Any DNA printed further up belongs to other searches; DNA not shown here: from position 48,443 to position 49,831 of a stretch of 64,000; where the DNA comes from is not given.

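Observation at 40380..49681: Candidate uncharacterised uptake and catabolic locus: LAL-type regulator, HyuA-like hydantoinase-family protein, TonB-dependent receptor, CodB-like NCS1 permease, DUF917 protein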

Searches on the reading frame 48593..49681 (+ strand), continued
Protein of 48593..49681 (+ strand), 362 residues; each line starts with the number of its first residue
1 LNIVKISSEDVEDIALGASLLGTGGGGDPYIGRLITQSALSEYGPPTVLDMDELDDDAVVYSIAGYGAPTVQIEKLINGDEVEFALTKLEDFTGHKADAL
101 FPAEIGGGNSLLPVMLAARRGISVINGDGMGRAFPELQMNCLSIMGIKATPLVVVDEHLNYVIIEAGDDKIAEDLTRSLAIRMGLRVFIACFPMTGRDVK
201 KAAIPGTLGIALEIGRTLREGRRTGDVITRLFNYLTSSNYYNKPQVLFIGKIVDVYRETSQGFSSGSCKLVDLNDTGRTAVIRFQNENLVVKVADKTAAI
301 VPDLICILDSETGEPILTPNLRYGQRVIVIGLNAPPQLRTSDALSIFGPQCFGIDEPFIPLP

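Call 99: search_protein_families(library=pfam, proteins=[P0424, P0458, P0461, P0462, P0478, P0483, P0505, P0464, P0465, P0495], max_evalue=0.00001)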
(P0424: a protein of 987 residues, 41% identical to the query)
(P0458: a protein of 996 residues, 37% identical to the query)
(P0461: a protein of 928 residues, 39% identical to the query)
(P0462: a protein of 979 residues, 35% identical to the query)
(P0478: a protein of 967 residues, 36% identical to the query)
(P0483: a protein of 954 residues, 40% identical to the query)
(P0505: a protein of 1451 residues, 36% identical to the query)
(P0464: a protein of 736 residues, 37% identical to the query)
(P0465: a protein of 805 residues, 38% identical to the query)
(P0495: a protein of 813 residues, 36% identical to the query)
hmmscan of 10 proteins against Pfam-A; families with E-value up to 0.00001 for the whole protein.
P0424 (987 aa): 4 families
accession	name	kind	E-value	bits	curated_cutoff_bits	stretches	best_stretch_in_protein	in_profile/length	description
PF20906.3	S-Me-THD_C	-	5.4e-65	218.7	27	1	786-972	5-190/190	S-Me-THD-like, C-terminal domain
PF06032.18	S-Me-THD_N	-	7.6e-56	189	27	1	622-779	2-157/158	S-Me-THD-like, N-terminal domain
PF05378.19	Hydant_A_N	-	1.5e-28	100.1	25.2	1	19-200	1-175/176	Hydantoinase/oxoprolinase N-terminal region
PF01968.24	Hydantoinase_A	-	3.1e-27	96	22.9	1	220-394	1-173/291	Hydantoinase/oxoprolinase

P0458 (996 aa): 4 families
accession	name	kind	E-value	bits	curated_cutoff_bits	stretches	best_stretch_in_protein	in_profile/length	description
PF20906.3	S-Me-THD_C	-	7.4e-47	159.6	27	1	798-982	5-183/190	S-Me-THD-like, C-terminal domain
PF06032.18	S-Me-THD_N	-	3.1e-41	141.5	27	1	637-780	2-145/158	S-Me-THD-like, N-terminal domain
PF05378.19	Hydant_A_N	-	1.6e-34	119.6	25.2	1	41-209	2-174/176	Hydantoinase/oxoprolinase N-terminal region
PF01968.24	Hydantoinase_A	-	1.2e-30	107.2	22.9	1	230-502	1-286/291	Hydantoinase/oxoprolinase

P0461 (928 aa): 4 families
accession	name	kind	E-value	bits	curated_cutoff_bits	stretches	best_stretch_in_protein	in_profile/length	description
PF06032.18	S-Me-THD_N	-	2.8e-41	141.6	27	1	586-731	3-150/158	S-Me-THD-like, N-terminal domain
PF20906.3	S-Me-THD_C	-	2.8e-39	134.8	27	1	743-925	4-183/190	S-Me-THD-like, C-terminal domain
PF05378.19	Hydant_A_N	-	5.2e-27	95.1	25.2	1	7-179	2-175/176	Hydantoinase/oxoprolinase N-terminal region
PF01968.24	Hydantoinase_A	-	8.3e-27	94.6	22.9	1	199-410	1-209/291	Hydantoinase/oxoprolinase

P0462 (979 aa): 4 families
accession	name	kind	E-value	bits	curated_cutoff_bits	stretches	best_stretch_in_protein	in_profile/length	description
PF20906.3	S-Me-THD_C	-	8.4e-61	205.1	27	1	770-960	2-189/190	S-Me-THD-like, C-terminal domain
PF06032.18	S-Me-THD_N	-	1.3e-47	162.3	27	1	609-766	1-157/158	S-Me-THD-like, N-terminal domain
PF05378.19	Hydant_A_N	-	1e-29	104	25.2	1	3-172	1-175/176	Hydantoinase/oxoprolinase N-terminal region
PF01968.24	Hydantoinase_A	-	1.3e-25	90.7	22.9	1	192-364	1-170/291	Hydantoinase/oxoprolinase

P0478 (967 aa): 5 families
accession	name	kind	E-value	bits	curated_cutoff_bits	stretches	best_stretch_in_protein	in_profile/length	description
PF20906.3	S-Me-THD_C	-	3.7e-58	196.4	27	1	765-951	6-190/190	S-Me-THD-like, C-terminal domain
PF06032.18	S-Me-THD_N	-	2.9e-47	161.1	27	1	598-757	1-157/158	S-Me-THD-like, N-terminal domain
PF01968.24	Hydantoinase_A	-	4.6e-36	125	22.9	1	206-383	1-173/291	Hydantoinase/oxoprolinase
PF05378.19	Hydant_A_N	-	3.6e-33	115.2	25.2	1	7-186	2-175/176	Hydantoinase/oxoprolinase N-terminal region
PF13941.12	MutL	-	5.1e-07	29.3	27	0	7-62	2-55/450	MutL protein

P0483 (954 aa): 4 families
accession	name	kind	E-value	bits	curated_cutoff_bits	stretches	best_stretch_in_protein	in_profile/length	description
PF20906.3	S-Me-THD_C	-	6.1e-51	172.9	27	1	768-953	4-184/190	S-Me-THD-like, C-terminal domain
PF06032.18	S-Me-THD_N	-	1.8e-47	161.8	27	1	600-760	2-157/158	S-Me-THD-like, N-terminal domain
PF01968.24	Hydantoinase_A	-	1.5e-36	126.6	22.9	1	204-377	1-176/291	Hydantoinase/oxoprolinase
PF05378.19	Hydant_A_N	-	9.2e-26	91.1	25.2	1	4-180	2-175/176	Hydantoinase/oxoprolinase N-terminal region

P0505 (1451 aa): 4 families
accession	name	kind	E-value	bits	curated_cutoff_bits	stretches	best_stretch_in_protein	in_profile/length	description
PF20906.3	S-Me-THD_C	-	1.3e-60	204.5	27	1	1259-1446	4-185/190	S-Me-THD-like, C-terminal domain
PF06032.18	S-Me-THD_N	-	6.7e-41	140.4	27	1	1095-1248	1-152/158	S-Me-THD-like, N-terminal domain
PF05378.19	Hydant_A_N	-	1.7e-26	93.5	25.2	1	536-720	1-175/176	Hydantoinase/oxoprolinase N-terminal region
PF01968.24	Hydantoinase_A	-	8.1e-26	91.4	22.9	1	740-941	1-204/291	Hydantoinase/oxoprolinase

P0464 (736 aa): 3 families
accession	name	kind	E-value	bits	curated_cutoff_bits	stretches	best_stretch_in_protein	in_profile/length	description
PF20906.3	S-Me-THD_C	-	3.4e-57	193.3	27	1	544-736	3-190/190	S-Me-THD-like, C-terminal domain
PF06032.18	S-Me-THD_N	-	1.7e-51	174.8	27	1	384-539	2-157/158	S-Me-THD-like, N-terminal domain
PF01968.24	Hydantoinase_A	-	6e-27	95.1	22.9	1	2-148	27-175/291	Hydantoinase/oxoprolinase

P0465 (805 aa): 3 families
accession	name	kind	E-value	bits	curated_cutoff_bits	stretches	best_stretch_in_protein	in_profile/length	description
PF20906.3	S-Me-THD_C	-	2e-62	210.3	27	1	602-794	2-190/190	S-Me-THD-like, C-terminal domain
PF06032.18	S-Me-THD_N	-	3.7e-41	141.3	27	1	433-598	1-157/158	S-Me-THD-like, N-terminal domain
PF01968.24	Hydantoinase_A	-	1.6e-28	100.2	22.9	1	42-250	1-213/291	Hydantoinase/oxoprolinase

P0495 (813 aa): 4 families
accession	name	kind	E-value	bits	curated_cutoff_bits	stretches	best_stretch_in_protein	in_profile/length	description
PF20906.3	S-Me-THD_C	-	1e-51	175.4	27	1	607-802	3-190/190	S-Me-THD-like, C-terminal domain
PF06032.18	S-Me-THD_N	-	1.1e-48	165.7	27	1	444-600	1-157/158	S-Me-THD-like, N-terminal domain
PF01968.24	Hydantoinase_A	-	6.5e-31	108.1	22.9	1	73-241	1-174/291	Hydantoinase/oxoprolinase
PF05378.19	Hydant_A_N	-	8.7e-07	29.3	25.2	0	2-53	124-175/176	Hydantoinase/oxoprolinase N-terminal region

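Call 100: list_cluster_members(proteins=[P0424, P0458, P0461, P0478, P0483, P0505])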
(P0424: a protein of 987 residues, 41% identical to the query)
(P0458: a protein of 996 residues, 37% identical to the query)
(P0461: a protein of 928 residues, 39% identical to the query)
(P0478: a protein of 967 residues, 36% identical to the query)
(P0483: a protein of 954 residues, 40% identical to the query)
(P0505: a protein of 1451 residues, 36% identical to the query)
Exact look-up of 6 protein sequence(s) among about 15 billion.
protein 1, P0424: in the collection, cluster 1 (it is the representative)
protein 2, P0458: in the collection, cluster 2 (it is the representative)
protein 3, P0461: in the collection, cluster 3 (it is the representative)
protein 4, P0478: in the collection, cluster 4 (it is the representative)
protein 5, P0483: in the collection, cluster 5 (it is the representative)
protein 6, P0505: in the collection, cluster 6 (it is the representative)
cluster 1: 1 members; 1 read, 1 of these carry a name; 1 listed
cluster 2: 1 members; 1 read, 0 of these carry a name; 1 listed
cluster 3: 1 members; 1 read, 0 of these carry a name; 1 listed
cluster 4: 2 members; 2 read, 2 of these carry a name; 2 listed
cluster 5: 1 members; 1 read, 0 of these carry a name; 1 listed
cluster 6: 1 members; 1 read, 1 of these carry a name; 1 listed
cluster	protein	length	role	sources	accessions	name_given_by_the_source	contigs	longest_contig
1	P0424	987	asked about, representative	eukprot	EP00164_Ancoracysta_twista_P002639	GFYU01003512.1.p1 GENE.GFYU01003512.1~~GFYU01003512.1.p1 ORF type:complete len:988 ...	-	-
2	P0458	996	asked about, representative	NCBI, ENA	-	-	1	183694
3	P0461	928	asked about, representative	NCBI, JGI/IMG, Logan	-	-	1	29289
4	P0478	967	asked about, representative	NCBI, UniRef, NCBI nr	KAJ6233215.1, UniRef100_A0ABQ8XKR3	hydantoinase [Anaeramoeba flamelloides] | Hydantoinase n=1 Tax=Anaeramoeba flamelloides TaxID=1746091 RepID=A0ABQ8XKR3_9EUKA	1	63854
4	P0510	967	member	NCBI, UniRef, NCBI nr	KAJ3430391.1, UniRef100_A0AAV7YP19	hydantoinase [Anaeramoeba flamelloides] | Hydantoinase n=1 Tax=Anaeramoeba flamelloides TaxID=1746091 RepID=A0AAV7YP19_9EUKA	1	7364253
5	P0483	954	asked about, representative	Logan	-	-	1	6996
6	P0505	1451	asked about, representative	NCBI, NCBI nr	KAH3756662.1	Hydantoin utilization protein A [Pelomyxa schiedti]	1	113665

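Call 102: search_dna_similar(query=window:48602-49678:+, collection=plasmids, mode=protein, max_rows=40, rows=spread, max_evalue=1e-30)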
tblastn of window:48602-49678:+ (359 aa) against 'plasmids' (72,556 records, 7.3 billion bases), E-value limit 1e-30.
Records with a match: 128; places in all: 190; records where one place covers at least 80% of the query: 127.
Best place of each record, by identity: <60% 128.
By first word of the organism name: Rhizobium 27; Lactiplantibacillus 15; Shinella 10; Haloferax 7; Parageobacillus 5; Enterococcus 5; Arsenophonus 5; Pediococcus 4; Limosilactobacillus 4; Sodalis 4; and 26 more.
By predicted mobility (MOB-suite, as given by PLSDB): non-mobilizable 70; conjugative 29; mobilizable 29.
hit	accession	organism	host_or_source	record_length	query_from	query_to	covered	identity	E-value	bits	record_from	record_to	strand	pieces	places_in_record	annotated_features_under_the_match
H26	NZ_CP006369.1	Aureimonas sp. AU20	-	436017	1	358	100%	49.6%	4e-94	313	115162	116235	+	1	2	DUF917 domain-containing protein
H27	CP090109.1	Rhizobium leguminosarum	Trifolium ambiguum,Cell culture,Plant ...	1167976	1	358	100%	48.2%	8e-92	307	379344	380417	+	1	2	DUF917 domain-containing protein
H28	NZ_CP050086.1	Rhizobium leguminosarum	Trifolium pratense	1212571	1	358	100%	48.2%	8e-92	307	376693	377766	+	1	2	record has no annotation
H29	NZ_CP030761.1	Rhizobium leguminosarum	Genomic DNA from Bacterial pure culture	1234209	1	358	100%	47.9%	4e-91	305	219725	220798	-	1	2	record has no annotation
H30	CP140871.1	Rhizobium ruizarguesonis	Trifolium pratense,whole organism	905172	1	358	100%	47.6%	6e-91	305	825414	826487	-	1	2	DUF917 domain-containing protein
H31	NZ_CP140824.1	Rhizobium johnstonii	Trifolium pratense,whole organism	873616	1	358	100%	47.6%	6e-91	305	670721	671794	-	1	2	DUF917 domain-containing protein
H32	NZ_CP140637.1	Rhizobium indigoferae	Indigofera amblyantha,Pure culture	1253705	1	355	99%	47.8%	4e-90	302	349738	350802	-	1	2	record has no annotation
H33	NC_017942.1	Haloferax mediterranei ATCC 33500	-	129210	1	358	100%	47.1%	8e-85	287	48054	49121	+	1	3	DUF917 domain-containing protein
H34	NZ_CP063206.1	Haloferax gibbonsii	cultured ...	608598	1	358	100%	45.7%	5e-81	276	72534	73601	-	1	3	DUF917 domain-containing protein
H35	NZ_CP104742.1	Haloferax lucentense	-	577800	1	358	100%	45.1%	5e-80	273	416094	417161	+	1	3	DUF917 domain-containing protein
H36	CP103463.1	Geobacillus sp. CX412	-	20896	3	358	99%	43.6%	1e-76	263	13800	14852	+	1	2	record has no annotation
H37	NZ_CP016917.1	Parageobacillus thermoglucosidasius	generic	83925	3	358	99%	43.5%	3e-77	265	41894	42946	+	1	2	DUF917 domain-containing protein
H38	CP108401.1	Streptomycetaceae bacterium NBC_01309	-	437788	2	358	99%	43.0%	5e-72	250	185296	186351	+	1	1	DUF917 domain-containing protein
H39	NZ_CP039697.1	Novosphingobium sp. EMRT-2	cell,freshwater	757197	2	358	99%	42.2%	2e-78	268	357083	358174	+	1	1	DUF917 domain-containing protein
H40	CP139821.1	Lactiplantibacillus plantarum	Homo sapiens,whole organism,milk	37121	3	358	99%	40.3%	1e-69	243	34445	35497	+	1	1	DUF917 domain-containing protein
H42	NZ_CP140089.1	Lactiplantibacillus plantarum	food,Broad bean paste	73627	3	358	99%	40.3%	1e-69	243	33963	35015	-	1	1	DUF917 domain-containing protein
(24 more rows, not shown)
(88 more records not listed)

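Call 103: get_annotated_region(hit=H42, flank=7000)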
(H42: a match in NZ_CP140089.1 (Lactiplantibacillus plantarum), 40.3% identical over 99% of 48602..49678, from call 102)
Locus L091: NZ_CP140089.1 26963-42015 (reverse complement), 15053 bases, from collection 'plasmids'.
description: Lactiplantibacillus plantarum strain J50 plasmid unnamed1, complete sequence
organism: Lactiplantibacillus plantarum (NCBI taxid 1590)
taxonomy: Bacteria; Bacillota; Bacilli; Lactobacillales; Lactobacillaceae; Lactiplantibacillus; Lactiplantibacillus plantarum
host: -; source: food,Broad bean paste; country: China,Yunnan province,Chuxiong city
typing (MOB-suite, as given by PLSDB): mobilizable; replicon rep_cluster_731; relaxase MOBQ
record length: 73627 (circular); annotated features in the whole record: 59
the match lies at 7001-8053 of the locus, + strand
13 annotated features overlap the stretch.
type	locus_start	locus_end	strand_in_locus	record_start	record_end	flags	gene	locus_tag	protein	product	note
CDS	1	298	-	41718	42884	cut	-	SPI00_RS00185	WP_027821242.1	MFS transporter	GO:0055085 - transmembrane transport [Evidence IEA]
CDS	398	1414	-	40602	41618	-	-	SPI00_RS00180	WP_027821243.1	polysaccharide pyruvyl transferase family protein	-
CDS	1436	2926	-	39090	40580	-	-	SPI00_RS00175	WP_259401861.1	sugar porter family MFS transporter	GO:0008643 - carbohydrate transport [Evidence IEA]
CDS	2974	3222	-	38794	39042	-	-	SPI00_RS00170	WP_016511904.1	GlsB/YeaQ/YmgE family stress response membrane protein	-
CDS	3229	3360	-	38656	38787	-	-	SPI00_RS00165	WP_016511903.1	hypothetical protein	-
CDS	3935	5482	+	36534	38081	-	-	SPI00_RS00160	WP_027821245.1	PucR family transcriptional regulator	-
CDS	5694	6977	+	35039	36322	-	-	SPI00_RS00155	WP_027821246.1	cytosine permease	-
CDS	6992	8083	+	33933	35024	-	-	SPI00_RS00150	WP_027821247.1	DUF917 domain-containing protein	-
CDS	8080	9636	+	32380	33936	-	-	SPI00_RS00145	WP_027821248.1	hydantoinase/oxoprolinase family protein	-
CDS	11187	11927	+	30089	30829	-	-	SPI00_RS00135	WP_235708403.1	MurR/RpiR family transcriptional regulator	-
CDS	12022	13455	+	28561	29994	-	-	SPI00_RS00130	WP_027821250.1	6-phospho-beta-glucosidase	GO:0005975 - carbohydrate metabolic process [Evidence IEA]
CDS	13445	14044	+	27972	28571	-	-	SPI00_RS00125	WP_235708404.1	hypothetical protein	-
CDS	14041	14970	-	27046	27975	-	-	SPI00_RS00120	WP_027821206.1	IS30 family transposase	-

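Call 104: get_annotated_region(hit=H37, flank=8000)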
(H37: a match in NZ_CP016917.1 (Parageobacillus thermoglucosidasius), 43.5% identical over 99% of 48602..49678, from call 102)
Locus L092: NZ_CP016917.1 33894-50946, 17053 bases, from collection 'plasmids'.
description: Parageobacillus thermoglucosidasius strain TM242 plasmid pNCI001, complete sequence
organism: Parageobacillus thermoglucosidasius (NCBI taxid 1426)
taxonomy: Bacteria; Bacillota; Bacilli; Bacillales; Bacillaceae; Parageobacillus; Parageobacillus thermoglucosidasius
host: -; source: generic; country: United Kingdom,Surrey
typing (MOB-suite, as given by PLSDB): non-mobilizable
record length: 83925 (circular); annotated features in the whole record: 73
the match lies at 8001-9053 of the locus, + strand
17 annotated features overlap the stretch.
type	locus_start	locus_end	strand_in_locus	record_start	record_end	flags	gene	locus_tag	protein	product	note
CDS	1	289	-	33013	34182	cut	-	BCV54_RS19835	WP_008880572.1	IS256 family transposase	-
CDS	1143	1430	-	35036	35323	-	-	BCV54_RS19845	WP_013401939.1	hypothetical protein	-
CDS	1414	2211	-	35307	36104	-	-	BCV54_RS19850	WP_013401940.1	ParA family protein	-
CDS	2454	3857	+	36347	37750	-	-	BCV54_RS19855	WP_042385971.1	sigma-54-dependent Fis family transcriptional regulator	-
CDS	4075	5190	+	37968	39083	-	-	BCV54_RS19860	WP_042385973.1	DUF917 domain-containing protein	-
CDS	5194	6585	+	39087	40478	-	-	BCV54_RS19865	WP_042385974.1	hydantoinase/oxoprolinase N-terminal domain-containing protein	-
CDS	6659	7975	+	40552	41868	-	-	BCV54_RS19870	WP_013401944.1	cytosine permease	-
CDS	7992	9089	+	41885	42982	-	-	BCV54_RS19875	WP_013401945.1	DUF917 domain-containing protein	-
CDS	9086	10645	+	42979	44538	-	-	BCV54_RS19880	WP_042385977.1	hydantoinase/oxoprolinase family protein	-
CDS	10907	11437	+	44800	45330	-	-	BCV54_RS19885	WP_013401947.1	hypothetical protein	-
CDS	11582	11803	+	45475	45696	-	-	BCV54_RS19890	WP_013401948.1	DUF1659 domain-containing protein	-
CDS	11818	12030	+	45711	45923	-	-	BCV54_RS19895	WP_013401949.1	DUF2922 domain-containing protein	-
CDS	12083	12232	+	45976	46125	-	-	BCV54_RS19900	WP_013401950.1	YvrJ family protein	-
CDS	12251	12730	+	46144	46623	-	-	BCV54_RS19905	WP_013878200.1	M15 family metallopeptidase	-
CDS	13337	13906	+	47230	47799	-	-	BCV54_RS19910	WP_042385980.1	site-specific integrase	-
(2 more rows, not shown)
